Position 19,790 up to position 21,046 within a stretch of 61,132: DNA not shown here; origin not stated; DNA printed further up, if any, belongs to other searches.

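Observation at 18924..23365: Overlapping operon of ATP-grasp ligase, ACC-deaminase-like PLP enzyme, GNAT, methyltransferase and sugar aminotransferase: candidate aminoacyl or N-acyl amino-sugar tailoring module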

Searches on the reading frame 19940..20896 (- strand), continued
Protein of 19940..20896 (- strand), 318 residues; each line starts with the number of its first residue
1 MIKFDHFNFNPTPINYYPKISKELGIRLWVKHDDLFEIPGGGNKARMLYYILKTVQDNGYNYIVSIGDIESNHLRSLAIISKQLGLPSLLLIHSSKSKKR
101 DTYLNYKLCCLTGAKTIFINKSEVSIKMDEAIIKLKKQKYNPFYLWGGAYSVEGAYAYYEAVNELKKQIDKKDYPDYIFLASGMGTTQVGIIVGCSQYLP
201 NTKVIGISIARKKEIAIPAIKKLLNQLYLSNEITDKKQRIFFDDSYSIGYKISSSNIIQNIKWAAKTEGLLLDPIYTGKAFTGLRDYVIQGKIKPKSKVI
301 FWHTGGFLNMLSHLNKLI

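Call 83: search_dna_similar(query=P0295, collection=plasmids, mode=protein, max_rows=30, max_evalue=1e-20)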
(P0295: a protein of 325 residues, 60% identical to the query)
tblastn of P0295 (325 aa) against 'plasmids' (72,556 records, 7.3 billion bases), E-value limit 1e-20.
Records with a match: 29; places in all: 30; records where one place covers at least 80% of the query: 29.
Best place of each record, by identity: <60% 29.
By first word of the organism name: Rhizobium 6; Roseibium 6; Labrenzia 4; Escherichia 2; Phocaeicola 1; Priestia 1; Segatella 1; Sinorhizobium 1; Ruegeria 1; Ensifer 1; and 5 more.
By predicted mobility (MOB-suite, as given by PLSDB): non-mobilizable 27; mobilizable 1; conjugative 1.
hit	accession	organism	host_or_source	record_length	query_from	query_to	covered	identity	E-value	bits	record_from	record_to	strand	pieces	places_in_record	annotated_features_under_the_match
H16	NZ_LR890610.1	Escherichia coli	Homo sapiens,urine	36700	5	315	96%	32.8%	4e-48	180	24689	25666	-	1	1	ATP-grasp domain-containing protein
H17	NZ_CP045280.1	Escherichia coli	Homo sapiens,Whole organism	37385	5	315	96%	32.8%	4e-48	180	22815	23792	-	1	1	ATP-grasp domain-containing protein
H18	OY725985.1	Phocaeicola massiliensis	-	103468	6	319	97%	31.6%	5e-35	142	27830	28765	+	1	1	record has no annotation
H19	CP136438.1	Priestia filamentosa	Leaves of Cigar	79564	5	286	87%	34.8%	2e-41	160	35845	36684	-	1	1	ATP-grasp domain-containing protein | sugar transferase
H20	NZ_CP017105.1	Rhizobium gallicum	Phaseolus vulgaris,Whole ...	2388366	2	319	98%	30.2%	6e-33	135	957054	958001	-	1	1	none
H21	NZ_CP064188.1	Rhizobium sp. 007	Onobrychis viciifolia,cell culture,root ...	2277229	2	319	98%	30.2%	8e-33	135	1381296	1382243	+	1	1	none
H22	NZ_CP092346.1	Rhizobium gallicum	Phaseolus vulgaris,Cell culture,nodule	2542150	2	319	98%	30.2%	2e-32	134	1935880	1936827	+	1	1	none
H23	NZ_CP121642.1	Rhizobium sp. CC1099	Onobrychis viciifolia,cell culture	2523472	2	319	98%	30.2%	2e-32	134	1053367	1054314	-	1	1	none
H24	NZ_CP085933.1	Segatella copri DSM 18205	-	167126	6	319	97%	30.3%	4e-33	136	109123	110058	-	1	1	ATP-grasp domain-containing protein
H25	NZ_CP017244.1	Rhizobium etli 8C-3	Phaseolus vulgaris,cell culture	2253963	2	319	98%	29.8%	1e-30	129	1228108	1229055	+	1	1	record has no annotation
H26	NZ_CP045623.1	Roseibium aggregatum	-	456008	5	312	95%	30.2%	4e-27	119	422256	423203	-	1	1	ATP-grasp domain-containing protein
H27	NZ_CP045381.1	Labrenzia sp. THAF35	pure culture,Surface of a polyethylene ...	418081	5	317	96%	29.2%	2e-27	120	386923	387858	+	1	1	ATP-grasp domain-containing protein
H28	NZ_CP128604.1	Roseibium aggregatum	cell culture,marine biofilms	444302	5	317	96%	29.2%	2e-27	119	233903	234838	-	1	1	ATP-grasp domain-containing protein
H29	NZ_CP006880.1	Rhizobium gallicum bv. gallicum R602sp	Phaseolus vulgaris,whole ...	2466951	2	319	98%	28.5%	2e-30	129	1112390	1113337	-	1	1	record has no annotation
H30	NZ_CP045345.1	Labrenzia sp. THAF187b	pure culture,Surface of a polyethylene ...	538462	4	317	97%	28.8%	4e-27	119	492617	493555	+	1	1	ATP-grasp domain-containing protein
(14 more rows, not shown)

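Call 85: fold_search(model_id=the predicted structure, library=pdb)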
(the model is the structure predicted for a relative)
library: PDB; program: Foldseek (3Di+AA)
matches with E <= 10: 1901; with E <= 0.001: 486
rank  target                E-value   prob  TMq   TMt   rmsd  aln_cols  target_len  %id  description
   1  4d8t_C                2.3e-29  1.00  0.92  0.90   2.3       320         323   28  Crystal structure of D-Cysteine desulfhydrase from Salmonella typhimurium at 2.2 A resolution (released 2012-05-30)
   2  4d99_B                3.3e-29  1.00  0.91  0.89   2.2       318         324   28  Salmonella typhimurium D-Cysteine desulfhydrase with L-ser bound non-covalently at the active site (released 2012-05-30)
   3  4d92_B                3.5e-29  1.00  0.90  0.89   2.2       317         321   28  Salmonella typhimurium D-Cysteine desulfhydrase soaked with beta-chloro-D-alanine shows pyruvate bound 4 A away from a (released 2012-05-30)
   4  4d8w_B                4.4e-29  1.00  0.90  0.88   2.2       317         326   28  Salmonella typhimurium D-Cysteine desulfhydrase soaked with D-cys shows pyruvate bound 4 A away from active site (released 2012-05-30)
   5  4d8t_B                4.4e-29  1.00  0.90  0.90   2.2       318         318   28  Crystal structure of D-Cysteine desulfhydrase from Salmonella typhimurium at 2.2 A resolution (released 2012-05-30)
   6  4d9e_B                1.1e-28  1.00  0.91  0.89   2.2       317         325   28  D-Cysteine desulfhydrase from Salmonella typhimurium complexed with L-cycloserine (LCS) (released 2012-05-30)
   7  4d9c_C                1.4e-28  1.00  0.91  0.90   2.2       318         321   28  PMP bound form of Salmonella typhimurium D-Cysteine desulfhydrase obtained after co-crystallization with L-cycloserine (released 2012-05-30)
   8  4d97_B                1.7e-28  1.00  0.90  0.89   2.3       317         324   28  Salmonella typhimurium D-Cysteine desulfhydrase with D-ser bound at active site (released 2012-05-30)
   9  4d8t_A                1.9e-28  1.00  0.91  0.89   2.2       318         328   27  Crystal structure of D-Cysteine desulfhydrase from Salmonella typhimurium at 2.2 A resolution (released 2012-05-30)
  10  4d92_C                3.6e-28  1.00  0.88  0.88   2.8       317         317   28  Salmonella typhimurium D-Cysteine desulfhydrase soaked with beta-chloro-D-alanine shows pyruvate bound 4 A away from a (released 2012-05-30)
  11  4d9c_B                4.2e-28  1.00  0.90  0.90   2.4       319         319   27  PMP bound form of Salmonella typhimurium D-Cysteine desulfhydrase obtained after co-crystallization with L-cycloserine (released 2012-05-30)
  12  4d8w_C                5.0e-28  1.00  0.91  0.90   2.2       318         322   28  Salmonella typhimurium D-Cysteine desulfhydrase soaked with D-cys shows pyruvate bound 4 A away from active site (released 2012-05-30)
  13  4d8u_G                5.4e-28  1.00  0.92  0.90   2.2       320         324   27  Crystal structure of D-Cysteine desulfhydrase from Salmonella typhimurium at 3.3 A in monoclinic space group with 8 su (released 2012-05-30)
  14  4d8u_D                5.4e-28  1.00  0.91  0.88   2.2       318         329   27  Crystal structure of D-Cysteine desulfhydrase from Salmonella typhimurium at 3.3 A in monoclinic space group with 8 su (released 2012-05-30)
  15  4d8u_A                6.8e-28  1.00  0.92  0.88   2.2       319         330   27  Crystal structure of D-Cysteine desulfhydrase from Salmonella typhimurium at 3.3 A in monoclinic space group with 8 su (released 2012-05-30)
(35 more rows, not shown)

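Call 97: find_encoding_contigs(protein=P0002, flank=6000, max_places=2)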
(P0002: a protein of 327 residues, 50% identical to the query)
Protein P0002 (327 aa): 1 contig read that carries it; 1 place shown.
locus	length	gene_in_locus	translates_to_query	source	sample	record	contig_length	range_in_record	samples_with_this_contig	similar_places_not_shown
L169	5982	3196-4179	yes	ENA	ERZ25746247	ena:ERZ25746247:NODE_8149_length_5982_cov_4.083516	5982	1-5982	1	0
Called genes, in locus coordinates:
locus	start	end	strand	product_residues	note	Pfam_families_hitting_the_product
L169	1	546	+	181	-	?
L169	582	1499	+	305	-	PF01209:Ubie_methyltran (weak), PF13489:Methyltransf_23, PF01728:FtsJ (faint), PF08241:Methyltransf_11, PF08242:Methyltransf_12, PF13649:Methyltransf_25, PF13847:Methyltransf_31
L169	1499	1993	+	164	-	PF00583:Acetyltransf_1, PF13673:Acetyltransf_10 (weak), PF13508:Acetyltransf_7 (weak)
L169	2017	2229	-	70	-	-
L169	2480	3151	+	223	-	PF01609:DDE_Tnp_1 (weak)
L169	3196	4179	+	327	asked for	PF00291:PALP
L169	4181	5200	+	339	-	PF21360:PylC-like_N, PF14397:ATPgrasp_ST (faint), PF02655:ATP-grasp_3, PF08443:RimK, PF13535:ATP-grasp_4, PF15632:ATPgrasp_Ter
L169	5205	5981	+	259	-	?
